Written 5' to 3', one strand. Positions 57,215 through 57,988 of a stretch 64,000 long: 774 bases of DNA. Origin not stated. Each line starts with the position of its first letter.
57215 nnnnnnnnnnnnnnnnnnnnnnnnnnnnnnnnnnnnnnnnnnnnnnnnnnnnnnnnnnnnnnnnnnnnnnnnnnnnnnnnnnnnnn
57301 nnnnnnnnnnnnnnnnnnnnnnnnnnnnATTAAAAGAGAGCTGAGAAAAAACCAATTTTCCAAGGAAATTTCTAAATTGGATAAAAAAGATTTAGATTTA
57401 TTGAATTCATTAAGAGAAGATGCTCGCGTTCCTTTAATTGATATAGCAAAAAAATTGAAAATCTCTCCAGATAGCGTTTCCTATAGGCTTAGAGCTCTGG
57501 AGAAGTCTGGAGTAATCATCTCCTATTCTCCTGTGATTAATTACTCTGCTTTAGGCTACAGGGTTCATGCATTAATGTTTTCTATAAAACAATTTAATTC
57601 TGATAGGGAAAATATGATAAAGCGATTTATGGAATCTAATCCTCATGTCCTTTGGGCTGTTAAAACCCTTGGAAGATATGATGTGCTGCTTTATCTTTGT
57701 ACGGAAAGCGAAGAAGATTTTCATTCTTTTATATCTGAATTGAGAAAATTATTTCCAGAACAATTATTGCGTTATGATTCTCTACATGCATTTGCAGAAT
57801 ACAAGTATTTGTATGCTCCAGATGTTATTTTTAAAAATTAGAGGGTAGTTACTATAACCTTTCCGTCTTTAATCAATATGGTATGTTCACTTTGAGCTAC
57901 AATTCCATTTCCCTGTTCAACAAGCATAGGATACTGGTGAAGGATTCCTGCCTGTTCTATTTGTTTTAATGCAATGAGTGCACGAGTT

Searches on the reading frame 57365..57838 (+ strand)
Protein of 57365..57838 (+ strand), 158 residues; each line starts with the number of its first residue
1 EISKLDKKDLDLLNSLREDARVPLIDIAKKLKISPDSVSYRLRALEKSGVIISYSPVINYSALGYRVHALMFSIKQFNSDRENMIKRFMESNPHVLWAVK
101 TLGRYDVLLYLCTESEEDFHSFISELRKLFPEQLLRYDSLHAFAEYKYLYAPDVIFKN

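Call 55: search_solved_structures(query=window:57365-57838:+, max_evalue=0.0001, show_alignments=3)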
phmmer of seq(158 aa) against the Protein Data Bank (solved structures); distinct sequences matched with E-value up to 0.0001: 22.
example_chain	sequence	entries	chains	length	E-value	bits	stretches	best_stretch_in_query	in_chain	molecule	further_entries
2cfx_A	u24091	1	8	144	9.1e-13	51.7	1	4-125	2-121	HTH-TYPE TRANSCRIPTIONAL REGULATOR LRPC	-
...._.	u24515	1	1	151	1.9e-11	47.5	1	5-124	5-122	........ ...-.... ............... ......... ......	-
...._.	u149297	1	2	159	2.1e-11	47.3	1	7-129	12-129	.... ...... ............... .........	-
1ri7_A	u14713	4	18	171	2.8e-11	46.9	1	5-124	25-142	Putative transcriptional regulator | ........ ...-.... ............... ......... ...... | Uncharacterized HTH-type transcriptional regulator PH1519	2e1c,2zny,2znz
1i1g_A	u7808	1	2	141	1.7e-09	41.2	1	5-68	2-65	TRANSCRIPTIONAL REGULATOR LRPA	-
2efo_A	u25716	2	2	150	1.3e-07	35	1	6-124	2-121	150aa long hypothetical transcriptional regulator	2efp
2e7w_A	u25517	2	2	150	1.7e-07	34.6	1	6-124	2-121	150aa long hypothetical transcriptional regulator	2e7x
2efq_A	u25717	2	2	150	1.7e-07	34.6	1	6-124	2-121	150aa long hypothetical transcriptional regulator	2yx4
2pmh_A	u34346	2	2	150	1.8e-07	34.6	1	6-124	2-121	150aa long hypothetical transcriptional regulator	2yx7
2p5v_A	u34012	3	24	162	2.1e-07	34.3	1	5-123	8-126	Transcriptional regulator, LRP/AsnC family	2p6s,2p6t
2dbb_A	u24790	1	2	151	2.2e-07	34.3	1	3-127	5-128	Putative HTH-type transcriptional regulator PH0061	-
2efn_A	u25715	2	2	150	3.3e-07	33.7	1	6-124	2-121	150aa long hypothetical transcriptional regulator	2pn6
2cg4_A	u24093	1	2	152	1.4e-06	31.7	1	5-127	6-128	REGULATORY PROTEIN ASNC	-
2gqq_A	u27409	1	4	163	3e-06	30.6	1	5-65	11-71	Leucine-responsive regulatory protein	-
2l4a_A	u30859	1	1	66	4.9e-06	29.9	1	4-59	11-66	Leucine responsive regulatory protein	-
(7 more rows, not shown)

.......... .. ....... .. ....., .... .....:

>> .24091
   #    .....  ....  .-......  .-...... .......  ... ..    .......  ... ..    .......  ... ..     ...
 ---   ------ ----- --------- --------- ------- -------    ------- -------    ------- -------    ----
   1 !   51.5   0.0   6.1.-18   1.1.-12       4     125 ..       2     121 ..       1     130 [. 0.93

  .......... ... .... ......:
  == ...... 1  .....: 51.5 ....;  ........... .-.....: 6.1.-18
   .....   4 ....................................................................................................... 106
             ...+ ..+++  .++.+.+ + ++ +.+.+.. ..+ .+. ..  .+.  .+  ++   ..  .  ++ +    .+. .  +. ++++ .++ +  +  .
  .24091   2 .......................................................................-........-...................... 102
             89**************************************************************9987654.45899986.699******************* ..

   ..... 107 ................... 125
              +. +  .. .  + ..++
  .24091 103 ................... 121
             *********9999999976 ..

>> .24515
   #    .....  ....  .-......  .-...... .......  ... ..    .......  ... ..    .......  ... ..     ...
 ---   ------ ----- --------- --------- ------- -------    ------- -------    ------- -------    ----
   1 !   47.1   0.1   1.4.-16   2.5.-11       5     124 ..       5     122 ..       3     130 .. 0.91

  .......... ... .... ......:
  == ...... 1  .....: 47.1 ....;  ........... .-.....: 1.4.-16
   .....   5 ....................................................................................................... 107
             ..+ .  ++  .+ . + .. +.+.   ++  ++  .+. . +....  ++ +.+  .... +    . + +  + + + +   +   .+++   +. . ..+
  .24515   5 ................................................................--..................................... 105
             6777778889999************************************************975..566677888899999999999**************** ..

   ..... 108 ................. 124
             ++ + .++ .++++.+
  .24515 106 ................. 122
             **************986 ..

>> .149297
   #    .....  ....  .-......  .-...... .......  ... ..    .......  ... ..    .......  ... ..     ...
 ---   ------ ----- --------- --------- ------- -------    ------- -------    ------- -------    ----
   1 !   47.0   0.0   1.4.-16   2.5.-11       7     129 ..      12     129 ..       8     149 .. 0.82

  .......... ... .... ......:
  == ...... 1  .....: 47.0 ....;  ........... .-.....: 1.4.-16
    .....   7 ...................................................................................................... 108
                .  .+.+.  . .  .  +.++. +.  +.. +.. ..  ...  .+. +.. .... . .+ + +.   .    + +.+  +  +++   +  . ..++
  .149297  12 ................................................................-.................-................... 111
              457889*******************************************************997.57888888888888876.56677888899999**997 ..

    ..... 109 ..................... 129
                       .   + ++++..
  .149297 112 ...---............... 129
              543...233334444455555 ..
